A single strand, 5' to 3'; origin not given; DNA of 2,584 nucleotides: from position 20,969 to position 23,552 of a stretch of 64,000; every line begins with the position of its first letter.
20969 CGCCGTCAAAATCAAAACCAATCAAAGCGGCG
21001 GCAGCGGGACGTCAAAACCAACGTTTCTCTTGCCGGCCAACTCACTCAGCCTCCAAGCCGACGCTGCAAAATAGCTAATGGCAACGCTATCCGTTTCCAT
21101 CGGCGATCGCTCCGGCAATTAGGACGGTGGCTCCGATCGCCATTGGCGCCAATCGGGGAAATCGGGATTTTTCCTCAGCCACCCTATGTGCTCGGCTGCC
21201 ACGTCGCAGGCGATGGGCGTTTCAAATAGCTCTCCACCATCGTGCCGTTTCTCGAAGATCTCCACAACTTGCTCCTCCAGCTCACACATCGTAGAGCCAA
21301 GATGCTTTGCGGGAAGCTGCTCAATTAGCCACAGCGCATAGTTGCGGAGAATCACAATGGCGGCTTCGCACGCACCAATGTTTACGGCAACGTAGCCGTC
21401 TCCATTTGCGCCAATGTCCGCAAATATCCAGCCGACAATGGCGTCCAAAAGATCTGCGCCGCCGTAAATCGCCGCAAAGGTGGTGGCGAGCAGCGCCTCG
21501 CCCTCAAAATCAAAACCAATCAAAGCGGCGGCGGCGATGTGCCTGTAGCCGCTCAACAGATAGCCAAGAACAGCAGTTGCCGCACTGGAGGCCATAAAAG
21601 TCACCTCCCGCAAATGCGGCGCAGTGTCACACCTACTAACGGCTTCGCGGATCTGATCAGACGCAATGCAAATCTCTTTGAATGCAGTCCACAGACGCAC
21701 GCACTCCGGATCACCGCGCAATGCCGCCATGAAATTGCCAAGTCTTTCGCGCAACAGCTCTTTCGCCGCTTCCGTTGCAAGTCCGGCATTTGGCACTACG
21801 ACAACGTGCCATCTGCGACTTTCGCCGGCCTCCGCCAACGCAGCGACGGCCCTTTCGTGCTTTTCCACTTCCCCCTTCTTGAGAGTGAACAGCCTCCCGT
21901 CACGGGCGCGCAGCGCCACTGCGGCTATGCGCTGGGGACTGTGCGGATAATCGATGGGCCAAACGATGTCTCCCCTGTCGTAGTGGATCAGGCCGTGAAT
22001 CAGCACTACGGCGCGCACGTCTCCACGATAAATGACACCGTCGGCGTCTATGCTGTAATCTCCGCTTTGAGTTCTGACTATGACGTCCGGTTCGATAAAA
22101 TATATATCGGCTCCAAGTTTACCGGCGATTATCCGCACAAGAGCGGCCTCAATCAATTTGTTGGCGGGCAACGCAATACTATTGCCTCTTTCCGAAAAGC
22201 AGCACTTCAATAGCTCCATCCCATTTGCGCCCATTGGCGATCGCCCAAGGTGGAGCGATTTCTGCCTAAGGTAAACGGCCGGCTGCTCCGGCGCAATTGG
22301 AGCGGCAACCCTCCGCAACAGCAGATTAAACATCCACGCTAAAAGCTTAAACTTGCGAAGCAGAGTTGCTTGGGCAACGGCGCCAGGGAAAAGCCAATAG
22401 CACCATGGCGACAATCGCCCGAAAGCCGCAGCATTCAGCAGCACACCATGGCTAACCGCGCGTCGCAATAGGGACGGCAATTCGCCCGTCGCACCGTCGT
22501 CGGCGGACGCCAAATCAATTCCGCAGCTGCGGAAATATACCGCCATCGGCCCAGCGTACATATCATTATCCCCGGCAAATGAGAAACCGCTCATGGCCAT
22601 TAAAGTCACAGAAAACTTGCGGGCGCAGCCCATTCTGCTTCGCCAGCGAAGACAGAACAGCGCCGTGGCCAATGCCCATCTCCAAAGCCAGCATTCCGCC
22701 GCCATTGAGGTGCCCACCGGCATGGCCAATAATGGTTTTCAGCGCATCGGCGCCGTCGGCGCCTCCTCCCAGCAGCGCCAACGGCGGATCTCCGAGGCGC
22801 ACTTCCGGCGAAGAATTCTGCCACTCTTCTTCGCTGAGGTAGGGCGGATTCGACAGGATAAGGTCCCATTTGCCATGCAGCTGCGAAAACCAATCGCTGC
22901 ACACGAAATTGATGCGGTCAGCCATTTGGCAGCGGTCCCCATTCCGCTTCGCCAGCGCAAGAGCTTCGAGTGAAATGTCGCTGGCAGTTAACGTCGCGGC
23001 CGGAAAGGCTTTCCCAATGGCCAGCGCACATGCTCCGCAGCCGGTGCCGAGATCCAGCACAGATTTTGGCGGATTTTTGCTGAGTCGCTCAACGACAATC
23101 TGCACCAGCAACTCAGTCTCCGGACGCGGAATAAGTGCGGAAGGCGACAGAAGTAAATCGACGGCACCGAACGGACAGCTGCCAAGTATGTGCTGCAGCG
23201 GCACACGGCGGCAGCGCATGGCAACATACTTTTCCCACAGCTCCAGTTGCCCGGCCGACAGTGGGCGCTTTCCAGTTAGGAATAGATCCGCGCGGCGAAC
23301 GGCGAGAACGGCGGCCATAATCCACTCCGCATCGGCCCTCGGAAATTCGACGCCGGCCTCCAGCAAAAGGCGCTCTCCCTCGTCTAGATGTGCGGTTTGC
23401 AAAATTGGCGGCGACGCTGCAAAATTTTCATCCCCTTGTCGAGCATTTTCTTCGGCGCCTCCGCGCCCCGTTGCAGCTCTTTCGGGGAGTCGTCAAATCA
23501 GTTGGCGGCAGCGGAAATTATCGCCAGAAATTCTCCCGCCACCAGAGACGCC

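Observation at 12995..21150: Tandem segmental duplication of a ~4.3-4.8-kb unit (rsmE part, spacer, family-A gene, lipoprotein gene) with differential decay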

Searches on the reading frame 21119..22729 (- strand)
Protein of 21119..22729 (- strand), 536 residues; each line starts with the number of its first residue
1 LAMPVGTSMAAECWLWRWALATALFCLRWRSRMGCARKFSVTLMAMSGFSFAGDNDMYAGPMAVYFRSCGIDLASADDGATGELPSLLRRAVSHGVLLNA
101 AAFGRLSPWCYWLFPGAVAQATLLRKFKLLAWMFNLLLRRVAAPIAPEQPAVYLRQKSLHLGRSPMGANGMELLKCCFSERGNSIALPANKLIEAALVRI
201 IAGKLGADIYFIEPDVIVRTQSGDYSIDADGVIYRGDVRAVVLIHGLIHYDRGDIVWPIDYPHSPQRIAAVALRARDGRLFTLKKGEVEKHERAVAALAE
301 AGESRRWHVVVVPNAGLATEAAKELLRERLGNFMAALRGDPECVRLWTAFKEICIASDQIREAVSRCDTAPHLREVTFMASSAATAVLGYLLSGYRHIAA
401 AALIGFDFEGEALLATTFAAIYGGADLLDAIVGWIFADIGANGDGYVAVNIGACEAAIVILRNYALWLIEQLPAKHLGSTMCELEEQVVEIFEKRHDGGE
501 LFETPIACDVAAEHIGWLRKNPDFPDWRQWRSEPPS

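Call 5: search_protein_families(library=pfam, proteins=[window:21119-22729:-], max_evalue=0.01)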
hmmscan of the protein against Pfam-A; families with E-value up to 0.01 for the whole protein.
window:21119-22729:- (536 aa): 0 families

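Call 6: search_protein_families(library=ncbifam, proteins=[window:21119-22729:-], max_evalue=0.01)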
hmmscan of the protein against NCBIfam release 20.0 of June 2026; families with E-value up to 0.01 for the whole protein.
window:21119-22729:- (536 aa): 0 families

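Call 45: find_homologous_proteins(query=window:21119-22729:-, max_evalue=0.001)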
Query window:21119-22729:- (536 aa): 1 proteins with E <= 0.001 among 8000 candidates.
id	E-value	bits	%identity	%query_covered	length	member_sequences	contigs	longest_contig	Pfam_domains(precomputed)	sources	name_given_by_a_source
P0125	0.0e+0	1119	100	92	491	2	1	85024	-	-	-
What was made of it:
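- Tried and rejected: Homology for B: only a self hit (call 45).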

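Call 47: search_protein_families(library=phrogs, proteins=[window:21119-22729:-], max_evalue=0.01)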
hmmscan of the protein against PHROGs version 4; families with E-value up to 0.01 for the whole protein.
window:21119-22729:- (536 aa): 0 families

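Call 60: search_protein_families(library=padloc, proteins=[window:21119-22729:-], max_evalue=0.01)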
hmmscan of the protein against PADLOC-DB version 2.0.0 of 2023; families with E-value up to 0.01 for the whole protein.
window:21119-22729:- (536 aa): 0 families

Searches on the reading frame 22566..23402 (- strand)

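Call 5: search_protein_families(library=pfam, proteins=[window:22566-23402:-], max_evalue=0.01)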
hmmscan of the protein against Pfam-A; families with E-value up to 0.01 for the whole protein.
window:22566-23402:- (278 aa): 14 families
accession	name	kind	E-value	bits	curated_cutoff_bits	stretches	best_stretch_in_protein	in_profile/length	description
PF17827.6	PrmC_N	-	1.8e-19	70.5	23.4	1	6-74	3-71/71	PrmC N-terminal domain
PF05175.20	MTS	-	3.9e-18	66.1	23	1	101-193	21-113/170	Methyltransferase small domain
PF13649.12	Methyltransf_25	-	1.9e-10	41.7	27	1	115-196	1-84/97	Methyltransferase domain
PF08242.18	Methyltransf_12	-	3.3e-08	34.6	30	1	116-185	1-72/98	Methyltransferase domain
PF10294.15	Methyltransf_16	-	4.9e-06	26.9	21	1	109-183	44-125/174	Lysine methyltransferase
PF06325.19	PrmA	-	6.2e-06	26.4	22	1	105-185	156-233/296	Ribosomal protein L11 methyltransferase (PrmA)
PF13847.12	Methyltransf_31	-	8.3e-06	26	27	1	113-185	5-81/145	Methyltransferase domain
PF09445.16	Methyltransf_15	-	1.6e-05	24.9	22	1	114-177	3-64/165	RNA cap guanine-N2 methyltransferase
PF13489.12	Methyltransf_23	-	2.1e-05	24.8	27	1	104-184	13-87/164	Methyltransferase domain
PF01170.24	UPF0020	-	2.3e-05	24.6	22.3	1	135-189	76-132/197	RMKL-like, methyltransferase domain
PF00891.24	Methyltransf_2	-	3.5e-05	23.7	22.3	1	98-182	49-131/210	O-methyltransferase domain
PF08241.18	Methyltransf_11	-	8.2e-05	23.6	21.2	1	116-173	1-53/95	Methyltransferase domain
PF12847.13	Methyltransf_18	-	0.0052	17.2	27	0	112-176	15-79/151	Methyltransferase domain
PF01596.23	Methyltransf_3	-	0.007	16.1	22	0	112-173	45-107/204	O-methyltransferase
